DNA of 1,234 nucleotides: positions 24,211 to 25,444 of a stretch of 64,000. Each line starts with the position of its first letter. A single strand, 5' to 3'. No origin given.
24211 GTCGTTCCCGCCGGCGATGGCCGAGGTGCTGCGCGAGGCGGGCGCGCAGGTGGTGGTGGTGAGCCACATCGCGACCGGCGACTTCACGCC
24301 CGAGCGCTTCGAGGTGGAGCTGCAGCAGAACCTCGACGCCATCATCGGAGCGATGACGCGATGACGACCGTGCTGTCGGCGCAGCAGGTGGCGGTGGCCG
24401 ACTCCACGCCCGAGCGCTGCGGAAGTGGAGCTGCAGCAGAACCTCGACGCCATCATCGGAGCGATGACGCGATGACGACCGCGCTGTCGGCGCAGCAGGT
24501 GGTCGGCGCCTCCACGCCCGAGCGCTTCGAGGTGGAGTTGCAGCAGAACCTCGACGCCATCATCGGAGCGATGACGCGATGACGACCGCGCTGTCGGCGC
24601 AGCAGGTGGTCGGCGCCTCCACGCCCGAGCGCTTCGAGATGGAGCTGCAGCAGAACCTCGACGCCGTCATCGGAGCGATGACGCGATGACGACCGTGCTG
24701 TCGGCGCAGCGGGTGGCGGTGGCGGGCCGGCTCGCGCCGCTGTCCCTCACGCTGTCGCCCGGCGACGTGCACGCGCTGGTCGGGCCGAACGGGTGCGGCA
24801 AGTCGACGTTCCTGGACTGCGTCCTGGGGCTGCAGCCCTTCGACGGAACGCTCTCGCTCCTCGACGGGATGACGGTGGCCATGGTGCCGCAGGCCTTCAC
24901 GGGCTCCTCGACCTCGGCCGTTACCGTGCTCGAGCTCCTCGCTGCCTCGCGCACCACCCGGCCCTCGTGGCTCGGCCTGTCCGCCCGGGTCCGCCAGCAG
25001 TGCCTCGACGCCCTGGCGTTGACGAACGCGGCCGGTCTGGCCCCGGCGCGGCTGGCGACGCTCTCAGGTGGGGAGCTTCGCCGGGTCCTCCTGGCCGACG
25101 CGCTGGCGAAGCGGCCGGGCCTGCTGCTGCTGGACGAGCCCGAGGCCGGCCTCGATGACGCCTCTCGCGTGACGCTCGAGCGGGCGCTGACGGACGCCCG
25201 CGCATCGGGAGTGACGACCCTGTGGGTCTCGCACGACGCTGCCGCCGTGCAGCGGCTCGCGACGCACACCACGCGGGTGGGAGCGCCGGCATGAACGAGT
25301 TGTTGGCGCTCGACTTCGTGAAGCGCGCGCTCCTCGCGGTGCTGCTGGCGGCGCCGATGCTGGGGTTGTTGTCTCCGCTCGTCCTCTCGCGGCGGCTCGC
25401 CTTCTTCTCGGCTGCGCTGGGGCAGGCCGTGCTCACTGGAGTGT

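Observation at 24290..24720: Triplicated junction between the ZnuA-like and ZnuC-like genes creating chained 36-codon chimeric mini-ORFs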

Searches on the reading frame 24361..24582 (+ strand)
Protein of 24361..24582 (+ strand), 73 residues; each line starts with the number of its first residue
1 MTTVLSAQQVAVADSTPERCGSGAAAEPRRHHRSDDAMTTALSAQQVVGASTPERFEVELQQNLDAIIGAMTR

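Call 5: search_protein_families(library=pfam, proteins=[window:24361-24582:+], max_evalue=0.01)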
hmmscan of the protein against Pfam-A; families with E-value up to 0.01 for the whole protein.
window:24361-24582:+ (73 aa): 0 families
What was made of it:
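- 24361..24582 (+): Mini-ORF of 73 codons, formed from two units fused by the frameshift in copy 2. ATGA overlaps at both ends. Annotated at NCBI as hypothetical protein JNJ54_14990. No Pfam hit (call 5).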

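Call 50: find_homologous_proteins(query=window:24361-24579:+, max_evalue=1)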
Query window:24361-24579:+ (73 aa): 1 proteins with E <= 1 among 8 candidates.
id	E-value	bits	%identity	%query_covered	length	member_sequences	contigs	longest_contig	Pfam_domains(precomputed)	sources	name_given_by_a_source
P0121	1.4e-38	146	100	100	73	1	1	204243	-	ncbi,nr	ncbi:MAG: hypothetical protein JNJ54_14990 [Myxococcaceae bacterium]|nr:hypothetical protein [Myxoco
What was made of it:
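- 24361..24582 (+): No homologue other than itself among 5.8 billion proteins (call 50).
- On MIRU: Only one assembly carries this array (call 50).
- The ORFs are open, have a Shine-Dalgarno-like sequence, and one is annotated as a gene (call 50). There is no Pfam hit and no homologue (calls 5, 50).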

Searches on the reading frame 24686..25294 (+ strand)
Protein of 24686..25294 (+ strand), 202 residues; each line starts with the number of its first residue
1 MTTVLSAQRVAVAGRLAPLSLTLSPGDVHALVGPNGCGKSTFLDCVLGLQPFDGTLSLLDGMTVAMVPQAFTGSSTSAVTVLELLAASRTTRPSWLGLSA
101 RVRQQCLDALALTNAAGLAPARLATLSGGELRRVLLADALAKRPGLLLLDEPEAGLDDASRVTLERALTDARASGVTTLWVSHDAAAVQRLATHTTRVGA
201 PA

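Call 5: search_protein_families(library=pfam, proteins=[window:24686-25294:+], max_evalue=0.01)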
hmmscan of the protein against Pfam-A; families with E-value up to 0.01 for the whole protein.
window:24686-25294:+ (202 aa): 6 families
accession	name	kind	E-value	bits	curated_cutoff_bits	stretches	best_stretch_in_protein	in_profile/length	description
PF00005.33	ABC_tran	-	5.7e-21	76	25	1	17-153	2-136/137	ABC transporter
PF13304.12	AAA_21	-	6.4e-10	40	27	1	28-50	1-23/304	AAA domain, putative AbiEii toxin, Type IV TA system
PF02463.25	SMC_N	-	8.3e-07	29.1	40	1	28-48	26-49/220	RecF/RecN/SMC N terminal domain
PF13555.12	AAA_29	-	1e-05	25.6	27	1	22-46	18-42/61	P-loop containing region of AAA domain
PF13476.12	AAA_23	-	0.0019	19.3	27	1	30-46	23-39/201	AAA domain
PF13401.12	AAA_22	-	0.0029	18.3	27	0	30-156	9-96/130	AAA domain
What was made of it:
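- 24686..25294 (+): znuC-like ABC ATPase gene, 202 aa, intact. Pfam PF00005, E=6e-21 (call 5).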

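Call 7: find_encoding_contigs(protein=window:24686-25294:+, flank=6000, max_places=6)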
Protein window:24686-25294:+ (202 aa): no gene with exactly this product is on record in the collection.
